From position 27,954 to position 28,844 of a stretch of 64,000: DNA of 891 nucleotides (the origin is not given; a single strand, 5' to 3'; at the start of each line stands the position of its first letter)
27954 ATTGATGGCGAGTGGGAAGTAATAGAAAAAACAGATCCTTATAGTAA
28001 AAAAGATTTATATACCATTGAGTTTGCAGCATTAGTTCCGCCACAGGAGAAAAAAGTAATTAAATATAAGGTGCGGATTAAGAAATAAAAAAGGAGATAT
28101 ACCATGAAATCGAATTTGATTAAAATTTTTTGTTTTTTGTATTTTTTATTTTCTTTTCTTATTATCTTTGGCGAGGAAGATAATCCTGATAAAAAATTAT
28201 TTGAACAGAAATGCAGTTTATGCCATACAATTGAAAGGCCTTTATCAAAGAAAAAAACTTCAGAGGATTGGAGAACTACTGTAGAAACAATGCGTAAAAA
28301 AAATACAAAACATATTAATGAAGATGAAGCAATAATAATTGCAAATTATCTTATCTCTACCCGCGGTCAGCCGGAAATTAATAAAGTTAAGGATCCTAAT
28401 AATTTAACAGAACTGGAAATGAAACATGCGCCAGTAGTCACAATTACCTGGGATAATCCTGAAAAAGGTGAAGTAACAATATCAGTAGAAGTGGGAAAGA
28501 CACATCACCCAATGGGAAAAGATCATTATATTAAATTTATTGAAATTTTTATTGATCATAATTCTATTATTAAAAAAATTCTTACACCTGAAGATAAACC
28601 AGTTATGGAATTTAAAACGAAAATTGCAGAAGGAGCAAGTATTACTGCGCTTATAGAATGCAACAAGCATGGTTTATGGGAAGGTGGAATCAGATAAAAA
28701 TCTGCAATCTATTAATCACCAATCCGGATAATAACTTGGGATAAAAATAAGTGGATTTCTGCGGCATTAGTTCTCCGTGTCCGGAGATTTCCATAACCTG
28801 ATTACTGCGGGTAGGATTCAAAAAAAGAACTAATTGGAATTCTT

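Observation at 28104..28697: Exported cytochrome c-superoxide reductase fusion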

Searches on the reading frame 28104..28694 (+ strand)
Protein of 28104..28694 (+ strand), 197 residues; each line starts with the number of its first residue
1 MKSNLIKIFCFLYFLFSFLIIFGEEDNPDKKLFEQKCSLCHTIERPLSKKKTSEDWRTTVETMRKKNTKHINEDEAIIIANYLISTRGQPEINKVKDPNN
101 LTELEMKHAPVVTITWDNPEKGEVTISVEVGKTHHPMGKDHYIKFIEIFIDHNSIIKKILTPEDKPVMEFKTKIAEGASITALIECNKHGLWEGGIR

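Call 3: search_protein_families(library=pfam, proteins=[window:28104-28694:+], max_evalue=1)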
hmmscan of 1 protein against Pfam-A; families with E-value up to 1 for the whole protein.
window:28104-28694:+ (197 aa): 8 families
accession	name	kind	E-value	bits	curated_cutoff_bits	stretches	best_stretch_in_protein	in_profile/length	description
PF01880.24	Desulfoferrodox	-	1e-19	71.3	22.2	1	102-194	3-97/98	Desulfoferrodoxin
PF09098.15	Dehyd-heme_bind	-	2.4e-05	24.5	25.2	1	30-89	4-69/167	Quinohemoprotein amine dehydrogenase A, alpha subunit, haem binding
PF13501.12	SoxY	-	0.0099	16.5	28.4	1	116-193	19-100/112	Sulfur oxidation protein SoxY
PF13442.11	Cytochrome_CBB3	-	0.022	15.5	27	1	30-82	7-67/68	Cytochrome C oxidase, cbb3-type, subunit III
PF20931.2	Dicer_platform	-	0.034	14.4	26.5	1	120-180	61-117/127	Dicer, platform domain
PF20280.3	CTD4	-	0.093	12.7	27.6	1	47-106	126-185/217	C-terminal domain 4 of the ABC-three component (ABC-3C) systems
PF00034.26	Cytochrom_C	-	0.24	13.2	21.3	0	30-57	5-27/90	Cytochrome c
PF23891.1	DUF7243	-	0.26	11.3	27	1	81-145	35-98/177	Family of unknown function (DUF7243)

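Call 4: search_protein_families(library=ncbifam, proteins=[window:28104-28694:+], max_evalue=1)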
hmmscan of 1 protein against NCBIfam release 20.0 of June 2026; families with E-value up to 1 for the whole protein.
window:28104-28694:+ (197 aa): 5 families
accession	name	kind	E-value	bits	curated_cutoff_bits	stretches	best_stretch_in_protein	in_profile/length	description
TIGR00332.1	neela_ferrous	domain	3.1e-14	53.2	61.9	1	105-195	7-101/107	desulfoferrodoxin ferrous iron-binding domain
TIGR00320.1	dfx_rbo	equivalog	2e-13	50.6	146.9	1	105-193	46-123/125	desulfoferrodoxin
NF052246.1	SorB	equivalog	3.3e-06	27.1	93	1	28-86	19-79/80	SorB family sulfite dehydrogenase c-type cytochrome subunit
TIGR03908.1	QH_alpha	equivalog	1.7e-05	23.6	274.35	1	29-88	8-73/510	quinohemoprotein amine dehydrogenase subunit alpha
TIGR04487.1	SoxY_para_1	exception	0.019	14.8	172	1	123-193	63-132/146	SoxY-related AACIE arm protein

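Call 5: search_solved_structures(query=window:28104-28694:+, max_evalue=10, show_alignments=3)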
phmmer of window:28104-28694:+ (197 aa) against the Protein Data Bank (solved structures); distinct sequences matched with E-value up to 10: 42.
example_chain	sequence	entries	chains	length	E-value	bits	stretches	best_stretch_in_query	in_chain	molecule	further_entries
2ji2_A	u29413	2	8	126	1.1e-06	31.4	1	98-193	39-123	Desulfoferrodoxin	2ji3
1dfx_A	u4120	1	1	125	1.2e-06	31.4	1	121-193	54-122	DESULFOFERRODOXIN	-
1vzg_A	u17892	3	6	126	1.7e-06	30.9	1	97-193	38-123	DESULFOFERRODOXIN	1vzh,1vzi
2ji1_A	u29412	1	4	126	2.2e-06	30.5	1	98-193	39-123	Desulfoferrodoxin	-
4bfj_A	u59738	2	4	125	3.5e-05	26.6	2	105-150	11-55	SUPEROXIDE REDUCTASE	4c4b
4bfk_A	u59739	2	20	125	4e-05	26.4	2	105-150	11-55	SUPEROXIDE REDUCTASE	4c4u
4bff_A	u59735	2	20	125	6.1e-05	25.8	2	106-150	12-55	SUPEROXIDE REDUCTASE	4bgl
1do6_A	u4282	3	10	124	9.7e-05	25.2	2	107-150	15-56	SUPEROXIDE REDUCTASE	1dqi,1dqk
2amu_A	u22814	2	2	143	0.00011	24.9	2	106-151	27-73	Putative superoxide reductase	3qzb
1y07_A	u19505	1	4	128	0.00033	23.4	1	106-194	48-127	desulfoferrodoxin (rbo)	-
2hvb_A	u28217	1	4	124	0.00046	22.9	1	107-196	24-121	Superoxide reductase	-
1jju_A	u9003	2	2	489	0.0019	20.9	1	25-60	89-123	QUINOHEMOPROTEIN AMINE DEHYDROGENASE | quinohemoprotein amine dehydrogenase 60 kDa subunit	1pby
4brj_A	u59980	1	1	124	0.011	18.4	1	107-194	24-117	DESULFOFERRODOXIN, FERROUS IRON-BINDING REGION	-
6gq8_A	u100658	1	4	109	0.015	18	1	102-154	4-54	NEQ011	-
4bk8_A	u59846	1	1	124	0.019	17.7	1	121-194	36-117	DESULFOFERRODOXIN, FERROUS IRON-BINDING REGION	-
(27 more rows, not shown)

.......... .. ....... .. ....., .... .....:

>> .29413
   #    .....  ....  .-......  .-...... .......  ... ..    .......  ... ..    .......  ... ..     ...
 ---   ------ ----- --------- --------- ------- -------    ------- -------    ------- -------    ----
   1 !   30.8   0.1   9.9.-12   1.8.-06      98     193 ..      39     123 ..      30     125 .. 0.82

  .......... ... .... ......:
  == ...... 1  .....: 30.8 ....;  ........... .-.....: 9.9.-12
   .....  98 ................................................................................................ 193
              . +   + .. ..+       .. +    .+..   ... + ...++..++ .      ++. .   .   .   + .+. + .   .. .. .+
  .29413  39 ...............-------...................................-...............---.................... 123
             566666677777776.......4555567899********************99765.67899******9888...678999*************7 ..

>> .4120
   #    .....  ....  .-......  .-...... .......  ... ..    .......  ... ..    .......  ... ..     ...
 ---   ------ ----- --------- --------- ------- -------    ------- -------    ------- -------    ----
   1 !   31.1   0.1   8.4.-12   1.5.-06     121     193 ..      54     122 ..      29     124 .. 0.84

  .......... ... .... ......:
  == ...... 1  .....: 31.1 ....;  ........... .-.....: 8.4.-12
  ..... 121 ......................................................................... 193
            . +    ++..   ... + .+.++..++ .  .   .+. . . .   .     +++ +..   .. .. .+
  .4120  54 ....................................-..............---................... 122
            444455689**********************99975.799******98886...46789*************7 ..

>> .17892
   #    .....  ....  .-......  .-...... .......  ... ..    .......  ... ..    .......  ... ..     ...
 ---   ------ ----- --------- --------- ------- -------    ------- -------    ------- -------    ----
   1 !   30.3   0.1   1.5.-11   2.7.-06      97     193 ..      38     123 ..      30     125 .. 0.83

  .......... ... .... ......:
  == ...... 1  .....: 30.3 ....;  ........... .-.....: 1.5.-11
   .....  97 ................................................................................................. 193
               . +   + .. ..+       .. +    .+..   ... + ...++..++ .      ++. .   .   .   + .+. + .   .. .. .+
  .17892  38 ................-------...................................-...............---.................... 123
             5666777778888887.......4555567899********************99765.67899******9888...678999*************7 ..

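Call 6: find_homologous_proteins(query=window:28104-28694:+, max_evalue=0.001)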
Query window:28104-28694:+ (197 aa): 1 proteins with E <= 0.001 among 98 candidates.
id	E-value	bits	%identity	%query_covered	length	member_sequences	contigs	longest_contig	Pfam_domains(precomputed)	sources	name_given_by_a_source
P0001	3.2e-129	446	100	100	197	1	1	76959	PF09098.16,PF01880.25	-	-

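Call 17: search_protein_representatives(protein=window:28104-28694:+)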
Query: 197 residues. Proteins with E-value up to 0.001 (for the whole library): 1317; up to 1e-10: 109; up to 1e-30: 8. The best 150 are listed.
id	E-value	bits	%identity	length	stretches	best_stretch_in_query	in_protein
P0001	1.0e-129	446.1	100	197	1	1-197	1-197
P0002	4.3e-54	199.3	41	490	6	29-86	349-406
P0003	1.4e-39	151.9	45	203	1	8-193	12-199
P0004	7.6e-36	139.8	32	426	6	22-84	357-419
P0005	1.0e-34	136.1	34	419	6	31-83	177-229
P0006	3.6e-34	134.3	32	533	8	29-82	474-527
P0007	2.8e-31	124.8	46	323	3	29-86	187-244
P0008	3.7e-31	124.5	44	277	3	28-91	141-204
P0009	3.0e-28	114.9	31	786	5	7-88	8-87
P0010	2.4e-26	108.8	32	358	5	28-85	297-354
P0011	5.6e-23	97.8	38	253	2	93-196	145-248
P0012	9.7e-22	93.7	35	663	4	30-110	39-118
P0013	1.4e-20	90.0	33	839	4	30-87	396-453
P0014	1.5e-20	89.8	37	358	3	25-84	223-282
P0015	5.1e-20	88.1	31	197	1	17-193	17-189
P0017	6.4e-19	84.5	35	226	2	90-194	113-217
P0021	4.5e-18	81.8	30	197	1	28-193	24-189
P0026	2.4e-16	76.1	41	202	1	95-194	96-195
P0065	1.4e-12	63.9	32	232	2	87-194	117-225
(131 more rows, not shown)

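Call 22: predict_structure(protein=window:28104-28694:+)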
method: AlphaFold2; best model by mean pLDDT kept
length: 197 residues; sequences in the alignment: 1
mean_pLDDT: 53.3   pTM: 0.45
mean pLDDT of the five models: 53.3, 44.8, 42.8, 38.7, 36.5
residues with pLDDT >= 90: 8; 70-90: 28; 50-70: 66; < 50: 95
segments of 3 or more residues with pLDDT < 50: 26-57, 59-75, 77-99, 133-141, 187-197
pLDDT, mean of each block of 10 residues (from residue 1): 82 88 53 35 35 45 45 46 31 42 53 68 71 44 58 56 60 67 50 27
secondary structure, 60 per line:
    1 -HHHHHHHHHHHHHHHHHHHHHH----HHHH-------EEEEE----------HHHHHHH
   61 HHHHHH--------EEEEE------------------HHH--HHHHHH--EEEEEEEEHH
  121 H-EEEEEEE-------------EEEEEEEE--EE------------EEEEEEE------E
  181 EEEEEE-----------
elements in order: H2-23 H28-31 E39-43 H54-66 E75-79 H103-108 E111-118 E123-129 E143-150 E167-173 E180-186

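Call 24: find_homologous_proteins(query=A1, max_evalue=0.001)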
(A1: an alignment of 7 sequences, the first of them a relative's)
Query A1 (7 sequences) (197 aa, profile of the alignment): 9 proteins with E <= 0.001 among 3844 candidates.
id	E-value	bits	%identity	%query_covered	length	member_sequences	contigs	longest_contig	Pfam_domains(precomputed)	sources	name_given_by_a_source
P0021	1.2e-76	275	30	83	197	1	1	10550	PF01880.25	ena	-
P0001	3.5e-76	273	100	100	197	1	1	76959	PF09098.16,PF01880.25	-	-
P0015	2.2e-73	264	30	94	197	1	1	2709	PF01880.25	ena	-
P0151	5.2e-66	240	47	100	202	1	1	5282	PF09098.16,PF01880.25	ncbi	ncbi:MAG: desulfoferrodoxin family protein [bacterium]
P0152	4.5e-61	224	30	84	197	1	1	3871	PF01880.25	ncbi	-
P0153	7.9e-46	174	52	31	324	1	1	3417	PF09098.16,PF10643.15,PF13442.12,PF00034.27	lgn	-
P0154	1.3e-25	108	41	29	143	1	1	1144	PF09098.16,PF13442.12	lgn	-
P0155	1.0e-12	66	36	30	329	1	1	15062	PF13442.12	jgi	-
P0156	8.3e-9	53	34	52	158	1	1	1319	PF13501.13,PF01880.25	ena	-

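Call 25: find_encoding_contigs(protein=P0151, flank=6000, max_places=4)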
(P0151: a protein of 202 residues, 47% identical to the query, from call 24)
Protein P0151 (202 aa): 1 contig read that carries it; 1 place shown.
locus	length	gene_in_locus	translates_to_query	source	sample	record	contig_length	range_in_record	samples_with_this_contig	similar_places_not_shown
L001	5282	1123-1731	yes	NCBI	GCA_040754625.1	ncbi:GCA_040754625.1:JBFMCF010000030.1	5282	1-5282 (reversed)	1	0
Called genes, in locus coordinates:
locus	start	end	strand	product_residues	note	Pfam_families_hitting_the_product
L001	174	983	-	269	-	PF01976:DUF116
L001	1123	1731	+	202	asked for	PF09098:Dehyd-heme_bind (weak), PF01880:Desulfoferrodox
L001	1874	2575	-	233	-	PF00535:Glycos_transf_2, PF10111:Glyco_tranf_2_2 (weak)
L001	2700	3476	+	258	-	PF18197:TTHB210-like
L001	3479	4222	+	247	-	PF00156:Pribosyltran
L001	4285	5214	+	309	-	PF01625:PMSR, PF01641:SelR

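Call 26: find_encoding_contigs(protein=P0021, flank=8000, max_places=4)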
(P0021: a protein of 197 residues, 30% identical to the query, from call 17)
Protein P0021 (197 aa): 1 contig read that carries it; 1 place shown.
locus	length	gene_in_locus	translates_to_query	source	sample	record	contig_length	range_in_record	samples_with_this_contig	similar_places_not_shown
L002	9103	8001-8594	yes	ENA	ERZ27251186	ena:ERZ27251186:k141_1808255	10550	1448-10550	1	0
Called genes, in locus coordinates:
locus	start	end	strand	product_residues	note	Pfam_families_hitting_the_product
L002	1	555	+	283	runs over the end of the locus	PF00149:Metallophos, PF12850:Metallophos_2 (faint)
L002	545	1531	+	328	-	PF04055:Radical_SAM, PF06463:Mob_synth_C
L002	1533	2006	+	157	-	PF01967:MoaC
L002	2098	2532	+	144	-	PF03473:MOSC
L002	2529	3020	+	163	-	PF00994:MoCF_biosynth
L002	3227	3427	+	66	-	PF00313:CSD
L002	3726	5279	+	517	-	PF00989:PAS (weak), PF08448:PAS_4, PF13426:PAS_9, PF00512:HisKA (weak), PF02518:HATPase_c, PF00072:Response_reg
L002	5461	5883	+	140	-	PF02082:Rrf2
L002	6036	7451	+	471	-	PF22113:Mtrc-MtrF_II-IV_dom (faint), PF13435:Cytochrome_C554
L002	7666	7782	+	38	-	-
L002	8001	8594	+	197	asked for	PF01880:Desulfoferrodox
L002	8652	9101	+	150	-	?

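Call 27: find_encoding_contigs(protein=P0001, flank=3000, max_places=3)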
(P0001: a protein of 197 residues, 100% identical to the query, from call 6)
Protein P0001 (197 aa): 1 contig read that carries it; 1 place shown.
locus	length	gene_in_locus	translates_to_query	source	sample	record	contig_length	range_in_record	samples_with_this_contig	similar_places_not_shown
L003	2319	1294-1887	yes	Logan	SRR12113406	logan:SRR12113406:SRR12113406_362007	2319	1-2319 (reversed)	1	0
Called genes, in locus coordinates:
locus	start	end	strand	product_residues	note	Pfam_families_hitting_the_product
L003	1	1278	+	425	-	?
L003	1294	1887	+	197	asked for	PF09098:Dehyd-heme_bind (faint), PF01880:Desulfoferrodox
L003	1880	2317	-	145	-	?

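Call 30: find_related_loci(query=A2, collection=genome_contigs, flank=8000)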
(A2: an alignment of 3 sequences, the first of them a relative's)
Query A2 (197 aa) in genome_contigs; peptide patterns used: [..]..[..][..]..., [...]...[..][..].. (x = any residue, [..] = any of these).
452 stretches matched a pattern; 286 encode a relative of the query (tblastn E <= 1e-3); the best 80 are kept; 80 distinct loci.
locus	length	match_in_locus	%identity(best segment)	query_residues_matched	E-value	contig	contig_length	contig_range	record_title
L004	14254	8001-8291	37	89-193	3e-16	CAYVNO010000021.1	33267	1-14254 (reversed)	MAG TPA_asm: uncultured Methanosarcinales archaeon isolate SRP200020_co3_56 genome assembly, contig: NODE_1822_length_33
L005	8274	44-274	49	107-194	5e-16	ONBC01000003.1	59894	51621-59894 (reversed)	uncultured Prevotella sp. isolate RUG136 genome assembly, contig: scaffold_219, whole genome shotgun sequence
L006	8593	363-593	49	107-194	6e-16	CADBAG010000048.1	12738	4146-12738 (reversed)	MAG: uncultured Prevotellaceae bacterium isolate RUG13783 genome assembly, contig: RUG13783_asm_48, whole genome shotgun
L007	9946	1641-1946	38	79-193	2e-15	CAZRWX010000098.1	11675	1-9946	MAG TPA_asm: uncultured Bifidobacteriales bacterium isolate binchicken_co86_146 genome assembly, contig: NODE_1949_lengt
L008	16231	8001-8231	49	107-194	2e-15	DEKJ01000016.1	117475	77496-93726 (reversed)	MAG TPA_asm: Prevotella sp. UBA2725 UBA2725_contig_38, whole genome shotgun sequence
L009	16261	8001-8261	39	98-192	1e-14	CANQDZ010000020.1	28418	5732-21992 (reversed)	MAG: Candidatus Gastranaerophilales bacterium isolate Lapin-005__bin49 genome assembly, contig: Lapin-005__NODE_2140_len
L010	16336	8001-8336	41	75-194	2e-14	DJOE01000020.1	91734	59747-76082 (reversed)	MAG TPA_asm: Cyanobacteria bacterium UBA6446 UBA6446_contig_465, whole genome shotgun sequence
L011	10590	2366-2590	44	107-192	5e-14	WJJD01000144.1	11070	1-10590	MAG: Candidatus Woesearchaeota archaeon isolate Bin_274 k141_3309743, whole genome shotgun sequence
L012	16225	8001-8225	43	107-192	4e-14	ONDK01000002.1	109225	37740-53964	uncultured Prevotella sp. isolate RUG212 genome assembly, contig: scaffold_92, whole genome shotgun sequence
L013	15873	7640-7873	45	107-192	7e-14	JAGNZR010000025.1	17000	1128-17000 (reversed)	MAG: Fusobacteriaceae bacterium isolate Go_Prim_bin_90 Go_Prim_2080_length_17000_cov_18.956143, whole genome shotgun seq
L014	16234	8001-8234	40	107-194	1e-13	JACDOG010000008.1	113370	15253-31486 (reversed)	MAG: Thermoanaerobacteraceae bacterium isolate GB_MAG15_131 c_000000000160, whole genome shotgun sequence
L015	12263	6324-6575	40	102-193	9e-14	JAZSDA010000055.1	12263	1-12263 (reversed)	MAG: Candidatus Gastranaerophilaceae bacterium isolate T1900044602_TS20190068.MAGScoT_cleanbin_000005 SGB_703_k141_41745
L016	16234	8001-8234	45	107-192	1e-13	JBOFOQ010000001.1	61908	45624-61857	MAG: Fusobacteriaceae bacterium isolate WFFMC_MAG_258 k139_213517_flag=0_multi=27.9825_len=61908, whole genome shotgun s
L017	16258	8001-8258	40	100-193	1e-13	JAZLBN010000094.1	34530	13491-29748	MAG: Candidatus Gastranaerophilaceae bacterium isolate T1900045064_TC20190058.MAGScoT_cleanbin_000012 SGB_4582_k141_3199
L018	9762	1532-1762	43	107-194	2e-13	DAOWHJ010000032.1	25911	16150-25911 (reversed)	MAG TPA_asm: Pseudomonadota bacterium isolate CSMAG_2014 CSMAG_2014_k141_1008917_length_25911_cov_12.0100, whole genome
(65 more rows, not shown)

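Call 34: find_related_loci(query=A2, collection=metagenome_contigs, flank=8000)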
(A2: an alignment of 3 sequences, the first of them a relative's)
Query A2 (197 aa) in metagenome_contigs; peptide patterns used: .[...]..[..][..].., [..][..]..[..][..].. (x = any residue, [..] = any of these).
600 stretches matched a pattern (row limit reached: there are more); 47 encode a relative of the query (tblastn E <= 1e-3); 47 distinct loci.
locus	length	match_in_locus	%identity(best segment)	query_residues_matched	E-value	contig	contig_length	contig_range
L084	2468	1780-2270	36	2-89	3e-15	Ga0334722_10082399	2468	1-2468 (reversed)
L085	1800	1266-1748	37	1-89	9e-15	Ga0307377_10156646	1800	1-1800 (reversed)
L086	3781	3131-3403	36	1-83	1e-12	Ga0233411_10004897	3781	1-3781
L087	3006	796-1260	43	29-89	4e-12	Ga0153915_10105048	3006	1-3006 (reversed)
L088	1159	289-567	37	1-85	3e-12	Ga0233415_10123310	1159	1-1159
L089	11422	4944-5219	35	1-83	7e-12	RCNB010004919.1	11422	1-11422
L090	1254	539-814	37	1-83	7e-12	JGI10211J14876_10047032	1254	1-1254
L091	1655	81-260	38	30-89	1e-11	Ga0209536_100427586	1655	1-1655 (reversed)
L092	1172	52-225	48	26-83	1e-11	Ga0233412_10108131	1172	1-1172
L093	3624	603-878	37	1-83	2e-11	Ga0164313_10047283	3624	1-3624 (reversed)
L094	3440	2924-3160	39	11-89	4e-11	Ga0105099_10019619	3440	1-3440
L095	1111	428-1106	40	5-89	5e-11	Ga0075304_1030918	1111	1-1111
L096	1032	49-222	47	26-83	1e-10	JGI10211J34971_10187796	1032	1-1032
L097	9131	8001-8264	34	5-83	2e-10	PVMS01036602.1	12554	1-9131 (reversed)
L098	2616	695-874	38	30-89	3e-10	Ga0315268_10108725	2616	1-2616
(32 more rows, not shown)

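Call 49: predict_structure(alignment_id=A4)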
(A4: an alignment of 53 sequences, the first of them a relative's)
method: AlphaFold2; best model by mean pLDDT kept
length: 197 residues; sequences in the alignment: 53
mean_pLDDT: 95.2   pTM: 0.70
mean pLDDT of the five models: 95.2, 94.8, 94.8, 94.5, 93.9
residues with pLDDT >= 90: 173; 70-90: 24; 50-70: 0; < 50: 0
segments of 3 or more residues with pLDDT < 50: none
pLDDT, mean of each block of 10 residues (from residue 1): 90 89 86 97 94 93 95 97 89 96 98 98 98 98 98 97 98 97 98 97
secondary structure, 60 per line:
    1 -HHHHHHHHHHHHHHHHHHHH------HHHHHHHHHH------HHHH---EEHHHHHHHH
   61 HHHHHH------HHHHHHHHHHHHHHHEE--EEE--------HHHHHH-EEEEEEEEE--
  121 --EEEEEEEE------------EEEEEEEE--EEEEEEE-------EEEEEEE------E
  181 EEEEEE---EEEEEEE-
elements in order: H2-21 H28-37 H44-47 H53-66 H73-87 E92-94 H103-108 E110-118 E123-130 E143-150 E153-159 E167-173 E180-186 E190-196

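Call 53: fold_search(model_id=the predicted structure, library=pdb)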
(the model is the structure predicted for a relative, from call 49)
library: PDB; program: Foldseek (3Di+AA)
matches with E <= 10: 1596; with E <= 0.001: 42
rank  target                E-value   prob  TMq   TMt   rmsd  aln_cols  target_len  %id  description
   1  4brv_A                4.9e-08  1.00  0.43  0.66   3.7       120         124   22  Superoxide reductase (Neelaredoxin) from Ignicoccus hospitalis E23A (released 2014-06-18)
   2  1y07_C                7.5e-08  1.00  0.36  0.56   2.8        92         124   29  Crystal structure of the superoxide reductase from Treponema pallidum (released 2005-11-22)
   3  4bk8                  9.6e-08  1.00  0.44  0.68   3.3       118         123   21  Superoxide reductase (Neelaredoxin) from Ignicoccus hospitalis (released 2014-04-02)
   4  2ji1_A                1.0e-07  1.00  0.37  0.56   4.5       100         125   29  X-ray structure of wild-type superoxide reductase from Desulfoarculus baarsii (released 2007-05-01)
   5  6gq8_A                1.1e-07  1.00  0.42  0.74   2.6       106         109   23  Superoxide reductase from Nanoarchaeum equitans (released 2018-06-20)
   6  4bfj_A                1.2e-07  1.00  0.44  0.67   2.8       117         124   26  Superoxide reductase (Neelaredoxin) from Archaeoglobus fulgidus E12V mutant (released 2014-03-26)
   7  1vzg_A                1.2e-07  1.00  0.39  0.60   3.4       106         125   29  Structure of superoxide reductase bound to ferrocyanide and active site expansion upon X-ray induced photoreduction (released 2004-08-27)
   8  2ji2_A                1.2e-07  1.00  0.39  0.59   3.5       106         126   29  X-ray structure of E114A mutant of superoxide reductase from Desulfoarculus baarsii in the native, reduced form (released 2007-05-01)
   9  2hvb_A                1.3e-07  1.00  0.43  0.73   2.5       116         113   26  Crystal structure of hypothetical protein PH1083 from Pyrococcus horikoshii OT3 (released 2007-01-28)
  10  1y07_B                1.4e-07  1.00  0.36  0.56   2.9        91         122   30  Crystal structure of the superoxide reductase from Treponema pallidum (released 2005-11-22)
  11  4c4u_A                1.5e-07  1.00  0.41  0.64   3.5       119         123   26  Superoxide reductase (Neelaredoxin) from Archaeoglobus fulgidus E12Q mutant in the reduced form (released 2014-08-06)
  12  4brj                  1.5e-07  1.00  0.43  0.65   3.8       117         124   22  Superoxide reductase (Neelaredoxin) from Ignicoccus hospitalis T24K (released 2014-06-11)
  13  3qzb                  1.6e-07  1.00  0.42  0.61   3.5       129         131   26  Crystal structure of a putative superoxide reductase (TM0658) from THERMOTOGA MARITIMA at 1.10 A resolution (released 2011-03-30)
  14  4c4b_A                1.7e-07  1.00  0.40  0.61   5.0       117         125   26  Superoxide reductase (Neelaredoxin) from Archaeoglobus fulgidus E12V in the reduced form (released 2014-07-23)
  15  2ji2_B                2.1e-07  1.00  0.39  0.60   3.4       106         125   29  X-ray structure of E114A mutant of superoxide reductase from Desulfoarculus baarsii in the native, reduced form (released 2007-05-01)
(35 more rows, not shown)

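Call 57: find_encoding_contigs(protein=P0152, flank=8000, max_places=3)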
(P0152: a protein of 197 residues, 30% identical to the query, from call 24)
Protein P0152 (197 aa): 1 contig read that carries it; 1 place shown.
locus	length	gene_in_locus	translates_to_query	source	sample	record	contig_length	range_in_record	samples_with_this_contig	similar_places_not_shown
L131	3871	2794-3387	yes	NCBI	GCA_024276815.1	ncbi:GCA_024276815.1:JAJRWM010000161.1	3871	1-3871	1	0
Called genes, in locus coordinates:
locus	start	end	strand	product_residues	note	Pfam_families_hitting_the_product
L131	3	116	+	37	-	?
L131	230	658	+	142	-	PF00572:Ribosomal_L13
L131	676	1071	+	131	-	PF00380:Ribosomal_S9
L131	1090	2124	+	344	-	PF01118:Semialdhyde_dh, PF22698:Semialdhyde_dhC_1, PF02774:Semialdhyde_dhC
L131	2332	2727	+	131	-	PF02566:OsmC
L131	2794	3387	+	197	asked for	PF01880:Desulfoferrodox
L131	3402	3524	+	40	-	PF06397:Desulfoferrod_N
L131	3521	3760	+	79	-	-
